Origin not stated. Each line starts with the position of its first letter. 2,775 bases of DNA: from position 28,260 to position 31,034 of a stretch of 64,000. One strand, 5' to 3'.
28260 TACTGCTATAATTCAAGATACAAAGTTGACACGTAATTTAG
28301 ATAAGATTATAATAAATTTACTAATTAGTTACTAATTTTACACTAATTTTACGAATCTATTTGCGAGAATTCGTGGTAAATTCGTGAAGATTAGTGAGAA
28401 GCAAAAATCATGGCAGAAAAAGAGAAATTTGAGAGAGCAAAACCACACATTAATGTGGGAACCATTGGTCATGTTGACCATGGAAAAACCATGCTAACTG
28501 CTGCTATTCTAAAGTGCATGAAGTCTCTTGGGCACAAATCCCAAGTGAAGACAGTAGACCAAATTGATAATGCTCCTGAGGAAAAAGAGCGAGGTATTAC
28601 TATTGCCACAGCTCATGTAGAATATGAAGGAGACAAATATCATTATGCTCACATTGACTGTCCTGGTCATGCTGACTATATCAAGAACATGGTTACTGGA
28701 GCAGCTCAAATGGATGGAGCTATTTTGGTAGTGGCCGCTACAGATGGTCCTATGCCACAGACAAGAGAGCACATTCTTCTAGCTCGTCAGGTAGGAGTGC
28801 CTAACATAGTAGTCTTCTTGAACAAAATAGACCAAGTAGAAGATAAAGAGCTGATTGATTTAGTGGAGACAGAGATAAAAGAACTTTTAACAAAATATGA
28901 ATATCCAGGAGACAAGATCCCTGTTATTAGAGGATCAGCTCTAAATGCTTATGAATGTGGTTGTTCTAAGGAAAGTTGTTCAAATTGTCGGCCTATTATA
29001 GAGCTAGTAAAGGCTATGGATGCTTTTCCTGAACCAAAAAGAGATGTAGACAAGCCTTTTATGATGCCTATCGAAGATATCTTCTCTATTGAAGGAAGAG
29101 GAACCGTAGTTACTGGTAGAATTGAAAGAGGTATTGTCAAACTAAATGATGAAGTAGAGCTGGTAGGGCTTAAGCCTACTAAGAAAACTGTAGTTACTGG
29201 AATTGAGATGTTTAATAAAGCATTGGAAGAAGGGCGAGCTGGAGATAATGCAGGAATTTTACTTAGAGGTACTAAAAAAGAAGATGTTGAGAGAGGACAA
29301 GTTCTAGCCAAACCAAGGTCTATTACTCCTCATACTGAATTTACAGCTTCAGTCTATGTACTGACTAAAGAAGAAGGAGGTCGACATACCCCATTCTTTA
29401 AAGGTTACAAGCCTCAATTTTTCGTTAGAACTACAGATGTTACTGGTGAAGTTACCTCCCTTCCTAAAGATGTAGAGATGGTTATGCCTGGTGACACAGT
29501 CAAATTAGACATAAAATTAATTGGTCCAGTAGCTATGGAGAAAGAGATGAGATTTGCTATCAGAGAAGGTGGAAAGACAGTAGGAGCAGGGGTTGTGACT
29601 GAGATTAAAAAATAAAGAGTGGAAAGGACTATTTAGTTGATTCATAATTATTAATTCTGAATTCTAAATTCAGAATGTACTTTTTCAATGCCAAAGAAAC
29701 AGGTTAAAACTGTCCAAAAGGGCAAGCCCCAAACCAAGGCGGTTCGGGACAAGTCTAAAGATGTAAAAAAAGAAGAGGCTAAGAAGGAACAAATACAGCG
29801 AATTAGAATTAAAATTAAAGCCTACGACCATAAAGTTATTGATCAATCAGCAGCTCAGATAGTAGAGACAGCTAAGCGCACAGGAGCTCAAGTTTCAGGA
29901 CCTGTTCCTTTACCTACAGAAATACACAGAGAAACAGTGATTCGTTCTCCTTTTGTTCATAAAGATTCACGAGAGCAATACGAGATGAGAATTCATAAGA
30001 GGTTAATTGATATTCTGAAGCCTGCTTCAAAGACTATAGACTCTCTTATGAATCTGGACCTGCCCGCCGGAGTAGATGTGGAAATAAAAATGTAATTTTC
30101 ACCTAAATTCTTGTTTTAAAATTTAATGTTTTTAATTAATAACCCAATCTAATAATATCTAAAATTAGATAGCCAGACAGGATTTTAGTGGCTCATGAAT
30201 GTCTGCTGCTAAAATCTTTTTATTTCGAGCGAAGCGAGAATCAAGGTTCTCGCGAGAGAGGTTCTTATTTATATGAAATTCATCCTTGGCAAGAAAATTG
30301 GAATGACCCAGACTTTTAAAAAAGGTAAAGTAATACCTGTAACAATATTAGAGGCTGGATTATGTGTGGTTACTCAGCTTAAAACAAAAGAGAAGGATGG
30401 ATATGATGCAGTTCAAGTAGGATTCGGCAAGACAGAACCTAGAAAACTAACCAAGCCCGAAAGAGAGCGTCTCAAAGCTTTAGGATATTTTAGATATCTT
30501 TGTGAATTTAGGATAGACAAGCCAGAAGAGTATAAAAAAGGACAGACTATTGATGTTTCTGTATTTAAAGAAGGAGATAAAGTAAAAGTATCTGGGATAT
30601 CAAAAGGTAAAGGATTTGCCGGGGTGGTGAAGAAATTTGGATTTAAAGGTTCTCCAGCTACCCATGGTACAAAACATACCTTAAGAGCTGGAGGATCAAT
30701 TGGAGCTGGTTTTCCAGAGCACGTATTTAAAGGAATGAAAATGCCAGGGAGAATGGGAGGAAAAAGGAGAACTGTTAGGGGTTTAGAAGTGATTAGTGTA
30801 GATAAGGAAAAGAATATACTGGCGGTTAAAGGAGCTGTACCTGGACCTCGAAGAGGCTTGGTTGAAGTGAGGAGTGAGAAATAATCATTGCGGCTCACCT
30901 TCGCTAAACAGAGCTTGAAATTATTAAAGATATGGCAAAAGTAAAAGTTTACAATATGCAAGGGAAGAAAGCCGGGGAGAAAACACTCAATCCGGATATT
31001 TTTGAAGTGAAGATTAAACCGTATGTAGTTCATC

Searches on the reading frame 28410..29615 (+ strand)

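Call 13: search_protein_families(library=pfam, proteins=[window:28410-29615:+])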
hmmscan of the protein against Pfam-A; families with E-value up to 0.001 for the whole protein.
window:28410-29615:+ (401 aa): 4 families
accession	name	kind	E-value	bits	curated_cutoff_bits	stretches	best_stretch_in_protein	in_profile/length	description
PF00009.33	GTP_EFTU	-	7.8e-63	211.9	26.5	1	11-183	1-175/188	Elongation factor Tu GTP binding domain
PF03143.23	GTP_EFTU_D3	-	3.4e-39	133.8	27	1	304-399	1-105/106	Elongation factor Tu C-terminal domain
PF03144.31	GTP_EFTU_D2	-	3.5e-21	75.9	30.3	1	231-300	1-73/73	Elongation factor Tu domain 2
PF22594.2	GTP-eEF1A_C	-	0.00065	20.5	27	0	311-397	2-101/101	GTP-eEF1A C-terminal domain-like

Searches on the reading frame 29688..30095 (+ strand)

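Call 13: search_protein_families(library=pfam, proteins=[window:29688-30095:+])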
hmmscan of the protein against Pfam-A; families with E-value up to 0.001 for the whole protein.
window:29688-30095:+ (135 aa): 1 family
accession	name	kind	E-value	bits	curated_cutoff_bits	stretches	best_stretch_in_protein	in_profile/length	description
PF00338.27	Ribosomal_S10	-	2.5e-38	130.7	21.2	1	40-134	1-98/98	Ribosomal protein S10p/S20e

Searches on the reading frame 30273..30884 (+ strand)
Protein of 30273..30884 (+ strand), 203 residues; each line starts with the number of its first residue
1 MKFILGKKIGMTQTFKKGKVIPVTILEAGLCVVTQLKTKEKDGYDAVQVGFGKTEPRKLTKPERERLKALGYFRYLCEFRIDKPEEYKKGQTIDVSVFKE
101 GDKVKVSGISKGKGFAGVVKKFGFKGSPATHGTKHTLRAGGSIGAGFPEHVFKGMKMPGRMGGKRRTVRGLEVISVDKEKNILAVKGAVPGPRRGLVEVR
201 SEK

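Call 13: search_protein_families(library=pfam, proteins=[window:30273-30884:+])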
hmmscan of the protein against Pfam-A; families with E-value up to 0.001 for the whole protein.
window:30273-30884:+ (203 aa): 1 family
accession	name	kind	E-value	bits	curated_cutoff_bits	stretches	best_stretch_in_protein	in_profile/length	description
PF00297.29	Ribosomal_L3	-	9.2e-18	64.8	22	1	95-179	209-291/369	Ribosomal protein L3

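Call 76: find_homologous_proteins(query=window:30273-30884:+, max_evalue=1e-60)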
Query window:30273-30884:+ (203 aa): 572 proteins with E <= 1e-60 among 8000 candidates; the best 120 are listed.
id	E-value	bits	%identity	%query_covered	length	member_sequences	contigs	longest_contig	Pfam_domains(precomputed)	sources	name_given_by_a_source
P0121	3.1e-120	417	95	100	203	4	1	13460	PF00297.29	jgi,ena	-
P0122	1.9e-111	389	87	100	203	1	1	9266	PF00297.29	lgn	-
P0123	1.1e-106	373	89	95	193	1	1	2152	PF00297.29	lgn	-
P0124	6.0e-101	354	83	95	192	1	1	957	PF00297.29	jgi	-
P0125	3.2e-89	316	70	100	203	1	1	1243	PF00297.29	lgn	-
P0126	1.0e-88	314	71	100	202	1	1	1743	PF00297.29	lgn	-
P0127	3.1e-83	297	66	100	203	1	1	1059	PF00297.29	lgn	-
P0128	7.2e-77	276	66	100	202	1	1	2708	PF00297.29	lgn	-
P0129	4.5e-76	273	70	98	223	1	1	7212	PF00297.29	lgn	-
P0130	1.5e-75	271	67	99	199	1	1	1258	PF00297.29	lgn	-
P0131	1.9e-74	268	63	100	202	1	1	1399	PF00297.29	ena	-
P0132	3.2e-74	267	63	100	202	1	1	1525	PF00297.29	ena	-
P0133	9.3e-73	262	64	100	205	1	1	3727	PF00297.29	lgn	-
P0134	1.4e-72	262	64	99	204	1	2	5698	PF00297.29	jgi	jgi:large subunit ribosomal protein L3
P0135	5.0e-72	260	64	100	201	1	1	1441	PF00297.29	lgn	-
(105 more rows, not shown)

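Call 77: find_encoding_contigs(protein=P0121, flank=10000, max_places=3)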
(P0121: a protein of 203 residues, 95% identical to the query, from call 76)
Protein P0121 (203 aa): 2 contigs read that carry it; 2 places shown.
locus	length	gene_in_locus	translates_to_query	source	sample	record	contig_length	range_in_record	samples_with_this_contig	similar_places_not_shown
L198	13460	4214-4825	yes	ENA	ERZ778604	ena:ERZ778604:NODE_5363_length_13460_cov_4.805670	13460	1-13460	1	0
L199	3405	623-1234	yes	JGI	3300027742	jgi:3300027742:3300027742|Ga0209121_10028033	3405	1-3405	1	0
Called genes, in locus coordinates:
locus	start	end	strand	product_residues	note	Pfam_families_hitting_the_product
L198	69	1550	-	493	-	PF02310:B12-binding, PF04055:Radical_SAM, PF13282:DUF4070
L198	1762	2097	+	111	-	-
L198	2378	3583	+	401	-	PF00009:GTP_EFTU, PF03144:GTP_EFTU_D2, PF03143:GTP_EFTU_D3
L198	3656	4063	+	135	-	PF00338:Ribosomal_S10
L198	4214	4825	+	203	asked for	PF00297:Ribosomal_L3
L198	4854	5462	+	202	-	PF00573:Ribosomal_L4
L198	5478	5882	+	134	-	PF00276:Ribosomal_L23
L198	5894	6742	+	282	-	PF00181:Ribosomal_L2_N, PF03947:Ribosomal_L2_C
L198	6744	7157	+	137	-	PF00203:Ribosomal_S19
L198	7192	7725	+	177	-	PF00237:Ribosomal_L22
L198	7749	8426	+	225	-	PF07650:KH_2, PF00189:Ribosomal_S3_C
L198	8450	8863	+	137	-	PF00252:Ribosomal_L16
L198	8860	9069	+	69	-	PF00831:Ribosomal_L29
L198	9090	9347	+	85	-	PF00366:Ribosomal_S17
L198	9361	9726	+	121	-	PF00238:Ribosomal_L14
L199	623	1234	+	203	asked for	PF00297:Ribosomal_L3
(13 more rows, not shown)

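Call 78: find_encoding_contigs(protein=P0122, flank=10000, max_places=3)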
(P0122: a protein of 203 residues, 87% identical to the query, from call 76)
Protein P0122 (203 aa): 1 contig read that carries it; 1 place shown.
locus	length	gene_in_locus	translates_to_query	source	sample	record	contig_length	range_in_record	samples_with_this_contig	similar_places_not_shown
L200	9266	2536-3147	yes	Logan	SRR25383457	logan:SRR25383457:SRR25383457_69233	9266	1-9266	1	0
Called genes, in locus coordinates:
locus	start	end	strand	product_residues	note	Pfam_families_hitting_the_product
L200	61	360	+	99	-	-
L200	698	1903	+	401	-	PF00009:GTP_EFTU, PF03144:GTP_EFTU_D2, PF03143:GTP_EFTU_D3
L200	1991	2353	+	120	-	PF00338:Ribosomal_S10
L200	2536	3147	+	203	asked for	PF00297:Ribosomal_L3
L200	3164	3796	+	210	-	PF00573:Ribosomal_L4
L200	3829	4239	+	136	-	PF00276:Ribosomal_L23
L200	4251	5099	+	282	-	PF00181:Ribosomal_L2_N, PF03947:Ribosomal_L2_C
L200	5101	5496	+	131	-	PF00203:Ribosomal_S19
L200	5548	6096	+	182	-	PF00237:Ribosomal_L22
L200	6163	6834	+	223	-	PF07650:KH_2, PF00189:Ribosomal_S3_C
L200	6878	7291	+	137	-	PF00252:Ribosomal_L16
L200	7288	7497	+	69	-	PF00831:Ribosomal_L29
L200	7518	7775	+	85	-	PF00366:Ribosomal_S17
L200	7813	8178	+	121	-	PF00238:Ribosomal_L14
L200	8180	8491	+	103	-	PF00467:KOW, PF17136:ribosomal_L24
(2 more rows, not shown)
